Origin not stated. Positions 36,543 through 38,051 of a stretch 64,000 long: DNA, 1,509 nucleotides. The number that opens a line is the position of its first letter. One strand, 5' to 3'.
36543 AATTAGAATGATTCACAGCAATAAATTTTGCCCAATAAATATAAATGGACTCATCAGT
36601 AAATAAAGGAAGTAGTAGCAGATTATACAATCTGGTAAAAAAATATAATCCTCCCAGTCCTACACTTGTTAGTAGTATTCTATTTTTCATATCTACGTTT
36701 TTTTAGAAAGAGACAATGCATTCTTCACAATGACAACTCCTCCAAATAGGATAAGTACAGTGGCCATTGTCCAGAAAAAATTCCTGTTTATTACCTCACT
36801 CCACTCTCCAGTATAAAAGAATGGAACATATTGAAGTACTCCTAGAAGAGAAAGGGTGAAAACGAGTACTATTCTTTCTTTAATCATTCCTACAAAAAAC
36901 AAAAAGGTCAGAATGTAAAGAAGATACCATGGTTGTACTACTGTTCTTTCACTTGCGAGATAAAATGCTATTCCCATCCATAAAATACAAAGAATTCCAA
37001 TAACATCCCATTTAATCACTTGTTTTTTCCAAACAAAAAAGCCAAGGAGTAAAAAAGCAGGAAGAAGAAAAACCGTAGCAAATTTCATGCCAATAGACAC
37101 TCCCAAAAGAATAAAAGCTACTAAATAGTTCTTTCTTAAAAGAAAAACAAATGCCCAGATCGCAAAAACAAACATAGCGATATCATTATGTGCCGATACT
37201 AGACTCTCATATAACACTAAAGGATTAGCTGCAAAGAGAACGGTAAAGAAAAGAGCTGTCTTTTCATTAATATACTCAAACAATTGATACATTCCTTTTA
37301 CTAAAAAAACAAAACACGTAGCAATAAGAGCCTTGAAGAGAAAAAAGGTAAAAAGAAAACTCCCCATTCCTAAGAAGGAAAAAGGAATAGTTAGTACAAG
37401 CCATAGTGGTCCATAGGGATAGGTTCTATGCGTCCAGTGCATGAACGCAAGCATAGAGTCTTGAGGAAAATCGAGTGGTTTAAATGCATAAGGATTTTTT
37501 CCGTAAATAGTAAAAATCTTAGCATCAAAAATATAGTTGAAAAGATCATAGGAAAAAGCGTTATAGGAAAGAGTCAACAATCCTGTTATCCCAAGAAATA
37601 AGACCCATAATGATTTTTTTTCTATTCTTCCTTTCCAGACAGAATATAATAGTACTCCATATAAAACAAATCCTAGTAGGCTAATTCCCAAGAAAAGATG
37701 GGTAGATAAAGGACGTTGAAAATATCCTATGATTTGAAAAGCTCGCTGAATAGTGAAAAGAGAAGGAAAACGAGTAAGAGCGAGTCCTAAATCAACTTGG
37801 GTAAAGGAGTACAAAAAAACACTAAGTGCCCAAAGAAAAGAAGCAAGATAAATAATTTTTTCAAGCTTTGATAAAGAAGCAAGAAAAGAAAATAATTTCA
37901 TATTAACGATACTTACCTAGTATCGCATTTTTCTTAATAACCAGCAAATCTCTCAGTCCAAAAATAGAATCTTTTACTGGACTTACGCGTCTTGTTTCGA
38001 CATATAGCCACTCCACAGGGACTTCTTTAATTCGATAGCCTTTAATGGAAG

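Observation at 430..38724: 38 kb uninterrupted minus-strand glycosylation supercluster with about 12 GT-C membrane transferases and 9 GT2 lipid-sugar synthases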

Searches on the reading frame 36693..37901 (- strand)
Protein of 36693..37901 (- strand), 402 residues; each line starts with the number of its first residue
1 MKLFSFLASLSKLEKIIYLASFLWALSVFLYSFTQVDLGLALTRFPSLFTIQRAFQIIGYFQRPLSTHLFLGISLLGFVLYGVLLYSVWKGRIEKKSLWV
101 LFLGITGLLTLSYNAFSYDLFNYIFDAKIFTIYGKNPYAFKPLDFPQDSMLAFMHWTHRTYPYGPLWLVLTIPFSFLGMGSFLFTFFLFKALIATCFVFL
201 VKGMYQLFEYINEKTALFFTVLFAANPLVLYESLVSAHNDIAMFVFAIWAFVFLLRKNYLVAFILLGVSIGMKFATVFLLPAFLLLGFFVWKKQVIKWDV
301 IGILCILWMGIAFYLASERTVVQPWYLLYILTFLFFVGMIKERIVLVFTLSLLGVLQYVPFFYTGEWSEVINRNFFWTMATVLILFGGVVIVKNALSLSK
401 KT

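Call 5: search_protein_families(library=pfam, proteins=[window:36693-37901:-], max_evalue=0.01)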
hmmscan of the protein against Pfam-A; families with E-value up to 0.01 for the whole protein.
window:36693-37901:- (402 aa): 0 families

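Call 10: search_protein_families(library=ncbifam, proteins=[window:36693-37901:-], max_evalue=0.001)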
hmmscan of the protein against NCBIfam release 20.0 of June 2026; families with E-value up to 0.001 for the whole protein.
window:36693-37901:- (402 aa): 0 families

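Call 16: search_solved_structures(query=window:36693-37901:-, max_evalue=10)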
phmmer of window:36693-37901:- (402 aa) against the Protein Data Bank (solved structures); distinct sequences matched with E-value up to 10: 0.

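Call 26: find_homologous_proteins(query=window:36693-37901:-, max_evalue=0.001)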
Query window:36693-37901:- (402 aa): 2008 proteins with E <= 0.001 among 8000 candidates; the best 120 are listed.
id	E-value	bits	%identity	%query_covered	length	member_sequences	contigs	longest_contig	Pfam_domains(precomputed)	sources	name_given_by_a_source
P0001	3.1e-244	829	96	100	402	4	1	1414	PF26314.1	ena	-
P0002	1.2e-101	359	50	91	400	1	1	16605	PF26314.1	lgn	-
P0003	9.0e-100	353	54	88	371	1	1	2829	PF26314.1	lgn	-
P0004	4.0e-99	351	51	93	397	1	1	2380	PF26314.1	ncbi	-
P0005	5.1e-98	347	51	89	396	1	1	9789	PF09594.17,PF26314.1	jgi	jgi:hypothetical protein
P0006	2.2e-97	345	51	89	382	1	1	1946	PF26314.1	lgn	-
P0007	8.6e-97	343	48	95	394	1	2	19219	PF26314.1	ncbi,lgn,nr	ncbi:MAG: hypothetical protein M1365_01990 [Actinobacteria bacterium]|nr:hypothetical protein [Actin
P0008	1.3e-96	343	50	96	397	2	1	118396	PF26314.1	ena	-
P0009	2.1e-96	342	46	97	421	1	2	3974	PF09594.17,PF26314.1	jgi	jgi:hypothetical protein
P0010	3.7e-96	341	49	92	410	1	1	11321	PF26314.1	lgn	-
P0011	9.7e-96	340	51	88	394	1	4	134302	PF26314.1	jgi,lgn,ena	-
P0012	2.1e-95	339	48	92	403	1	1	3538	PF26314.1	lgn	-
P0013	2.1e-95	339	46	92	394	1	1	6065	PF26314.1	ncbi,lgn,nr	ncbi:MAG: hypothetical protein M1524_03760 [Patescibacteria group bacterium]|nr:hypothetical protein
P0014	2.3e-95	338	48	90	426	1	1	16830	PF26314.1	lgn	-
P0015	3.7e-95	338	49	93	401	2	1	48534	PF26314.1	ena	-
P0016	4.5e-95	338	49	89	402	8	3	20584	PF26314.1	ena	-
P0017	5.2e-95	337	52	86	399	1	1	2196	PF26314.1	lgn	-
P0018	6.2e-95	337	48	92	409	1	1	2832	PF26314.1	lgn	-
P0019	6.5e-95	337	49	91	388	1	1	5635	PF26314.1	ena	-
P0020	6.7e-95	337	51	89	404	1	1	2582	PF26314.1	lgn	-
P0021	1.7e-94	336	52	90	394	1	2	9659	PF26314.1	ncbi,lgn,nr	ncbi:MAG TPA: hypothetical protein VG935_04955 [Patescibacteria group bacterium]|nr:hypothetical pro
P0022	1.7e-94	336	52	86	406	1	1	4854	PF26314.1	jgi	jgi:hypothetical protein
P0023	1.7e-94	336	51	88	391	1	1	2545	PF26314.1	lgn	-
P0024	1.8e-94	336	50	88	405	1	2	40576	PF26314.1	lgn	-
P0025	3.7e-94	335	49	90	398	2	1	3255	PF09594.17,PF26314.1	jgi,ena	-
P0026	5.0e-94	334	49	92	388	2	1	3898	PF26314.1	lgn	-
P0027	5.4e-94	334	50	90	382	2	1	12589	PF26314.1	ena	-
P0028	7.9e-94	333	49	89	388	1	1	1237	PF09594.17,PF26314.1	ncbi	-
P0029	1.0e-93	333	49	90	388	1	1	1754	PF26314.1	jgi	-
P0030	1.1e-93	333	50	89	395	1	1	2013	PF26314.1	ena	-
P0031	1.3e-93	333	50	92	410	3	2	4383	PF26314.1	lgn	-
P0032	1.4e-93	333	47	94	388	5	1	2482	PF26314.1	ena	-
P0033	1.5e-93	332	48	93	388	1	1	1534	PF26314.1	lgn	-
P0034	1.6e-93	332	48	92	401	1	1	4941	PF26314.1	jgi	jgi:hypothetical protein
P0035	2.0e-93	332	49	90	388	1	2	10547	PF26314.1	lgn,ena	-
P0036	2.1e-93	332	49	90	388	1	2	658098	PF26314.1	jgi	jgi:hypothetical protein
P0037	5.3e-93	331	47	93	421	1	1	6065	PF09594.17,PF26314.1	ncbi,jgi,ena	-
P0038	5.4e-93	331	49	90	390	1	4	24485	PF26314.1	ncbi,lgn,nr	ncbi:MAG: hypothetical protein HYU48_01015 [Candidatus Levybacteria bacterium]|nr:hypothetical prote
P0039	5.7e-93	331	50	87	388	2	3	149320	PF26314.1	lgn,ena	-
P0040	6.1e-93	330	49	90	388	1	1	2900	PF26314.1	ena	-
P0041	6.1e-93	330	50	91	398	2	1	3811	PF26314.1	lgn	-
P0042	8.8e-93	330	50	86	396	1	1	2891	PF26314.1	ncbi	-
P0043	9.6e-93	330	47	95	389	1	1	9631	PF26314.1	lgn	-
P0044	9.7e-93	330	50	90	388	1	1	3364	PF26314.1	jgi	jgi:hypothetical protein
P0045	9.9e-93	330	51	88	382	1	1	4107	PF09594.17,PF26314.1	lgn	-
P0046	1.0e-92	330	48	96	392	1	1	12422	PF26314.1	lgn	-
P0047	1.0e-92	330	45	100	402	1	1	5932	PF26314.1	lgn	-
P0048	1.1e-92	330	48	87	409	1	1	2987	PF26314.1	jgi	jgi:hypothetical protein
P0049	1.1e-92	330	47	95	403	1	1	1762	PF26314.1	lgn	-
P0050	1.2e-92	330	47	93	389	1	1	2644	PF26314.1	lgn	-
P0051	1.2e-92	329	47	92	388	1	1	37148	PF09594.17,PF26314.1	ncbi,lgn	ncbi:MAG: hypothetical protein WD967_00955 [Candidatus Levyibacteriota bacterium]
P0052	1.4e-92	329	50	88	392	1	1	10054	PF26314.1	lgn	-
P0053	1.4e-92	329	50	86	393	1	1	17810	PF26314.1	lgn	-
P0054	1.5e-92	329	49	90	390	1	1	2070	PF26314.1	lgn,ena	-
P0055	1.7e-92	329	49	89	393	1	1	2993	PF26314.1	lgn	-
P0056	2.1e-92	329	51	85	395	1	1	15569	PF26314.1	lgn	-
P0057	2.2e-92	329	50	86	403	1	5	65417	PF26314.1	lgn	-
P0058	2.4e-92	329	48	94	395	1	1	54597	PF26314.1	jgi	jgi:hypothetical protein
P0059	2.6e-92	328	46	96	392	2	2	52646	PF09594.17,PF26314.1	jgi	-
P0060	2.7e-92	328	51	85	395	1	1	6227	PF26314.1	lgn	-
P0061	3.3e-92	328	49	90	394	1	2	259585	PF26314.1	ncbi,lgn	-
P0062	4.2e-92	328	51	92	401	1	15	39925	PF26314.1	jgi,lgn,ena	-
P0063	4.3e-92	328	48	90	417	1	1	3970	PF26314.1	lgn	-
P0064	4.4e-92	328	49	93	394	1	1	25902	PF26314.1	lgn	-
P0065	5.6e-92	327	48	87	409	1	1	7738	PF26314.1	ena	-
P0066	6.1e-92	327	46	89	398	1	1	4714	PF09594.17,PF26314.1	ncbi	-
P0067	6.3e-92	327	49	85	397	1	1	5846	PF26314.1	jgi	jgi:hypothetical protein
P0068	6.3e-92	327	48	94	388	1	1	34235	PF26314.1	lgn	-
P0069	6.4e-92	327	47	95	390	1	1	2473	PF09594.17,PF26314.1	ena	-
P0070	8.3e-92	327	47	90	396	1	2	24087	PF26314.1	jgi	-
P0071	8.7e-92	327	47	90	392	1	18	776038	PF26314.1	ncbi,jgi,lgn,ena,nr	ncbi:MAG: hypothetical protein A3B47_00570 [Candidatus Levybacteria bacterium RIFCSPLOWO2_01_FULL_39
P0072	9.5e-92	327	49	87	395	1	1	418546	PF26314.1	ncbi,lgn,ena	-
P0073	1.0e-91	326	50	86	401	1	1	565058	PF26314.1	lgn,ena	-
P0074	1.0e-91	326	50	86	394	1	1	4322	PF26314.1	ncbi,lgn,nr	ncbi:MAG TPA: hypothetical protein VGT05_04215 [Patescibacteria group bacterium]|nr:hypothetical pro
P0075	1.1e-91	326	48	88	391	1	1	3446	PF26314.1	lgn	-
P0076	1.2e-91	326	52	89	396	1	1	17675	PF26314.1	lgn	-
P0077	1.2e-91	326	50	88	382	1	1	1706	PF26314.1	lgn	-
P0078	1.2e-91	326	49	94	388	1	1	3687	PF26314.1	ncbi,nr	ncbi:MAG: hypothetical protein Q8P10_01765 [bacterium]|nr:hypothetical protein [bacterium]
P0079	1.4e-91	326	48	90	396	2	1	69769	PF09594.17,PF26314.1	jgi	jgi:Gpi18-like mannosyltransferase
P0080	2.2e-91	325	47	90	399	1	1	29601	PF09594.17,PF26314.1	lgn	-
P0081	2.4e-91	325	46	96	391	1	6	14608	PF26314.1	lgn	-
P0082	2.5e-91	325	48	89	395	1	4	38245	PF26314.1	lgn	-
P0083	2.8e-91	325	48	93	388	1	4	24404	PF26314.1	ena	-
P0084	2.9e-91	325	49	86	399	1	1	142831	PF09594.17,PF26314.1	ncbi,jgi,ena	-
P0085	3.0e-91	325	49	92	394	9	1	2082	PF26314.1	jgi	-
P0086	3.3e-91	325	49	85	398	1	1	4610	PF09594.17,PF26314.1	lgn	-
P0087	3.5e-91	325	46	94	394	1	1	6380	PF26314.1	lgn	-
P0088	3.5e-91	325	51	86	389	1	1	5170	PF26314.1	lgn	-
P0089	3.7e-91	325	51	86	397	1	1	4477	PF26314.1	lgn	-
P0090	3.8e-91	325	47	93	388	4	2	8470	PF26314.1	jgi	jgi:hypothetical protein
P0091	3.9e-91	325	47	93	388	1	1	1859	PF26314.1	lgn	-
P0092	4.4e-91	324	47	93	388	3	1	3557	PF09594.17,PF26314.1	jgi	-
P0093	4.8e-91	324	49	85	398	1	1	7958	PF09594.17,PF26314.1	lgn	-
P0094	5.6e-91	324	48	90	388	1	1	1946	PF26314.1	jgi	jgi:hypothetical protein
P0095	5.9e-91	324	47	90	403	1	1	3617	PF26314.1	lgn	-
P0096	6.1e-91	324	49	85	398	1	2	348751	PF26314.1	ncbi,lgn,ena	-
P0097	6.3e-91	324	51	85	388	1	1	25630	PF26314.1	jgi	-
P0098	7.2e-91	324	48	92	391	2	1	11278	PF26314.1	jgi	-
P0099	7.9e-91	324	47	96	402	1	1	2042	PF26314.1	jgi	jgi:hypothetical protein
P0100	7.9e-91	324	50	90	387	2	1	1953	PF26314.1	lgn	-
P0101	8.5e-91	323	46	97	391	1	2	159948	PF26314.1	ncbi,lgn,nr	ncbi:MAG TPA: hypothetical protein VLF68_01625 [Candidatus Saccharimonadales bacterium]|nr:hypotheti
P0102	1.1e-90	323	46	93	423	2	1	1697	PF26314.1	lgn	-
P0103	1.1e-90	323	47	93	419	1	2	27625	PF26314.1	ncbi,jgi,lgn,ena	-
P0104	1.1e-90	323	45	96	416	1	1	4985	PF26314.1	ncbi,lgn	-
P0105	1.3e-90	323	46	87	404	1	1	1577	PF26314.1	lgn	-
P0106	1.4e-90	323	49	87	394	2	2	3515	PF26314.1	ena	-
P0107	1.4e-90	323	48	89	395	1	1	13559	PF26314.1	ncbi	-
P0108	1.5e-90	323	48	92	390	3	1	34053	PF09594.17,PF26314.1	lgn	-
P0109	1.6e-90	322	47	92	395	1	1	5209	PF26314.1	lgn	-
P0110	1.8e-90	322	49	89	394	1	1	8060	PF26314.1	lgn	-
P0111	1.8e-90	322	48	93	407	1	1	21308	PF26314.1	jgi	jgi:hypothetical protein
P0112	1.8e-90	322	47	89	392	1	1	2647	PF26314.1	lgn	-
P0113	1.9e-90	322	48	95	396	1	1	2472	PF26314.1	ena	-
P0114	2.0e-90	322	46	97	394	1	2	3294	PF26314.1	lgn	-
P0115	2.2e-90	322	48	90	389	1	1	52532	PF26314.1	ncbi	-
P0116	2.3e-90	322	48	93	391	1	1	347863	PF26314.1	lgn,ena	-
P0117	2.4e-90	322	48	93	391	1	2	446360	PF26314.1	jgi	-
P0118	2.5e-90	322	48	88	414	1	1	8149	PF26314.1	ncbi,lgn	ncbi:hypothetical protein BH11PAT1_BH11PAT1_4020 [soil metagenome]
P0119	2.6e-90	322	48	94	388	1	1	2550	PF26314.1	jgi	jgi:hypothetical protein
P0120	2.6e-90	322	49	88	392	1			PF26314.1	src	-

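Call 36: predict_structure(alignment_id=A1)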
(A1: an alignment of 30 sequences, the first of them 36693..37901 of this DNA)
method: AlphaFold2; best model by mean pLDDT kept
length: 402 residues; sequences in the alignment: 30
mean_pLDDT: 87.8   pTM: 0.89
mean pLDDT of the five models: 87.8, 87.3, 87.3, 86.2, 85.6
residues with pLDDT >= 90: 213; 70-90: 166; 50-70: 22; < 50: 1
segments of 3 or more residues with pLDDT < 50: none
pLDDT, mean of each block of 10 residues (from residue 1): 83 93 95 75 78 84 91 97 96 93 95 72 84 86 82 61 81 86 88 96 97 94 96 90 97 98 98 94 98 94 93 87 87 82 88 91 82 82 81 76 54
secondary structure, 60 per line:
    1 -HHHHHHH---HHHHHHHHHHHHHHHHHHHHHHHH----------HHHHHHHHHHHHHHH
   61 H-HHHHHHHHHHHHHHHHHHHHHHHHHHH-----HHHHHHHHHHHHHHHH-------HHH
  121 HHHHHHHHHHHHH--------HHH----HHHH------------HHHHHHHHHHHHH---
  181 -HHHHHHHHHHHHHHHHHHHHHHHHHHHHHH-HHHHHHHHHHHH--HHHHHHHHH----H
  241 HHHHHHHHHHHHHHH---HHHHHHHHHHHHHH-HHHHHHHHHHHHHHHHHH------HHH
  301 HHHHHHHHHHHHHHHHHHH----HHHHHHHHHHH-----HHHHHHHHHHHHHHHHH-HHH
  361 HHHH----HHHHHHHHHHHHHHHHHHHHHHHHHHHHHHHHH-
elements in order: H2-8 H12-35 H46-61 H63-89 H95-110 H118-133 H149-152 H165-177 H182-211 H213-224 H227-235 H240-255 H259-272 H274-291 H298-319 H324-334 H340-356 H358-364 H369-401

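Call 39: fold_search(model_id=the predicted structure, library=pdb)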
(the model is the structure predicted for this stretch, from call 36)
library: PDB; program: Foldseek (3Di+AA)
matches with E <= 10: 70; with E <= 0.001: 0
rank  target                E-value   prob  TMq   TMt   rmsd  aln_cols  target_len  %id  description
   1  5gmy_A                2.4e-02  1.00  0.28  0.14  17.2       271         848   15  Crystal structure of the Archaeoglobus fulgidus oligosaccharyltransferase (O29867_ARCFU) tethered with an acceptor pep (released 2017-02-01)
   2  9dm5                  8.3e-01  0.87  0.44  0.46  10.4       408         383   12  Product-Bound mannosyltransferase PimE (released 2025-06-25)
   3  8imx_U                9.4e-01  0.75  0.34  0.32  14.7       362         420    9  Cryo-EM structure of GPI-T with a chimeric GPI-anchored protein (released 2023-08-16)
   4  6gxc_A                1.1e+00  0.23  0.21  0.13  20.4       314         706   12  Bacterial oligosaccharyltransferase PglB in complex with an inhibitory peptide and a reactive lipid-linked oligosaccha (released 2018-11-14)
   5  7pru_A                1.3e+00  0.08  0.16  0.13  24.6       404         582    9  Structure of CtAtm1 in the inward-facing partially occluded with cargo bound (released 2022-08-10)
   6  9s6t_A                1.4e+00  0.47  0.30  0.26  15.9       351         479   12  Ternary cryo-EM structure of chicken ALG12 with Dol25-PP-GlcNAc2Man7, Dol25-P-Man, and Fab (released 2026-03-18)
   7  6snh_X                1.6e+00  0.60  0.27  0.23  15.8       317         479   11  Cryo-EM structure of yeast ALG6 in complex with 6AG9 Fab and Dol25-P-Glc (released 2020-03-11)
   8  8vp8_A                1.8e+00  0.04  0.13  0.10  26.6       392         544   10  Cryo-EM structure of the ABC transporter PCAT1 bound with ATP and Substrate (released 2024-10-30)
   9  7wld_U                1.9e+00  0.35  0.31  0.30  14.9       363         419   10  Cryo-EM structure of the human glycosylphosphatidylinositol transamidase complex at 2.53 Angstrom resolution (released 2022-04-27)
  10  5f15                  2.2e+00  0.35  0.33  0.26  11.8       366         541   14  Crystal Structure of ArnT from Cupriavidus metallidurans bound to Undecaprenyl phosphate (released 2016-02-17)
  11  8agc_A                2.2e+00  0.16  0.24  0.15  19.7       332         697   14  Structure of yeast oligosaccharylransferase complex with lipid-linked oligosaccharide and non-acceptor peptide bound (released 2022-12-07)
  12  8cwy_A                2.4e+00  0.07  0.17  0.16  23.7       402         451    7  Accurate computational design of genetically encoded 3D protein crystals (released 2023-11-01)
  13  6ftg_5                2.6e+00  0.16  0.28  0.20  17.1       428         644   11  Subtomogram average of OST-containing ribosome-translocon complexes from canine rough microsomal membranes (released 2018-03-21)
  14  4s0f_A                2.7e+00  0.04  0.12  0.10  23.7       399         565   13  Crystal structure of the peptidase-containing ABC transporter PCAT1 E648Q mutant complexed with ATPgS in an occluded c (released 2015-07-22)
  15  5ezm                  2.9e+00  0.35  0.31  0.24  15.1       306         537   15  Crystal Structure of ArnT from Cupriavidus metallidurans in the apo state (released 2016-02-17)
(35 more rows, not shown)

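Call 69: find_encoding_contigs(protein=P0071, flank=10000, max_places=1)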
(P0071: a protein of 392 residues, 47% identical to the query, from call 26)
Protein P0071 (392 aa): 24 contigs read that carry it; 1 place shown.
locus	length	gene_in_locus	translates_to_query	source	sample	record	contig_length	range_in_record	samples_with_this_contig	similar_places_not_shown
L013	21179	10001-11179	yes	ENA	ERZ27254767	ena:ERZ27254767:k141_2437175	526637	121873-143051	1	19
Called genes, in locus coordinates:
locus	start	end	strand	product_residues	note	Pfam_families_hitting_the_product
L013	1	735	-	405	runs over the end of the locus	PF00270:DEAD, PF04851:ResIII (weak), PF00271:Helicase_C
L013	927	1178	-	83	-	-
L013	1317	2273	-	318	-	PF01018:GTP1_OBG, PF01926:MMR_HSR1, PF02421:FeoB_N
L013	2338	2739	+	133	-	PF00583:Acetyltransf_1, PF13673:Acetyltransf_10 (weak), PF13508:Acetyltransf_7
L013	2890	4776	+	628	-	-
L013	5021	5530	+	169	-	PF00565:SNase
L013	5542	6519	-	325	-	PF01544:CorA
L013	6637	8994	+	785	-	PF02190:LON_substr_bdg, PF00004:AAA, PF07728:AAA_5 (weak), PF22667:Lon_lid, PF05362:Lon_C, PF13541:ChlI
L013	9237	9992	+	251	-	PF00535:Glycos_transf_2, PF10111:Glyco_tranf_2_2 (weak), PF13641:Glyco_tranf_2_3 (faint)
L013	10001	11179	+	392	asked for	PF26314:MptA_B_family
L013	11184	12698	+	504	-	PF13231:PMT_2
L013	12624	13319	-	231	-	-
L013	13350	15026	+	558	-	PF10131:PTPS_related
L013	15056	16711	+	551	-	PF13231:PMT_2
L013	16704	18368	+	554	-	PF13231:PMT_2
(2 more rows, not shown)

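Call 70: find_encoding_contigs(protein=P0101, flank=10000, max_places=1)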
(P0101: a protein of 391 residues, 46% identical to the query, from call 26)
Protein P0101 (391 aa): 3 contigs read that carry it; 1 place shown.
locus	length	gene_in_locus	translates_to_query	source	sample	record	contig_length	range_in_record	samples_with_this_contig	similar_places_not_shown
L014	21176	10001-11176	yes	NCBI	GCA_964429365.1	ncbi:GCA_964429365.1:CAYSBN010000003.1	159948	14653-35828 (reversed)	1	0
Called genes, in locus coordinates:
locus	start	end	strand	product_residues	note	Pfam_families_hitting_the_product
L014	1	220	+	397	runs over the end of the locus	-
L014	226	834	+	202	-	-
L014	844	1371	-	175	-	PF06210:DUF1003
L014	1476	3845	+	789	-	PF02190:LON_substr_bdg, PF13401:AAA_22 (faint), PF00004:AAA, PF07728:AAA_5 (weak), PF22667:Lon_lid, PF05362:Lon_C, PF13541:ChlI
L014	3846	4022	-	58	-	PF20106:DUF6496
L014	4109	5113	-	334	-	PF00890:FAD_binding_2 (faint), PF03486:HI0933_like (faint), PF07992:Pyr_redox_2, PF13738:Pyr_redox_3, PF00070:Pyr_redox (weak)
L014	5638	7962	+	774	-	PF26449:DUF8128, PF01935:DUF87, PF10412:TrwB_AAD_bind (weak)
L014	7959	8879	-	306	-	-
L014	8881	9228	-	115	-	PF23477:zf_Tbcl_2 (faint), PF13451:zf_Tbcl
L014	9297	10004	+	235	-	PF00535:Glycos_transf_2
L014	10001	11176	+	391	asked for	PF26314:MptA_B_family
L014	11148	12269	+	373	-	-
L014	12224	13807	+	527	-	PF13231:PMT_2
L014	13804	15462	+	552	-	PF10131:PTPS_related (faint)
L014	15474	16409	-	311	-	-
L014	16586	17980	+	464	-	PF10131:PTPS_related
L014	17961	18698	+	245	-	PF00535:Glycos_transf_2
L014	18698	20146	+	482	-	PF01943:Polysacc_synt, PF13440:Polysacc_synt_3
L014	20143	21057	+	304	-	PF00535:Glycos_transf_2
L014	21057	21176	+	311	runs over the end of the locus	PF00535:Glycos_transf_2, PF13641:Glyco_tranf_2_3, PF13632:Glyco_trans_2_3 (weak)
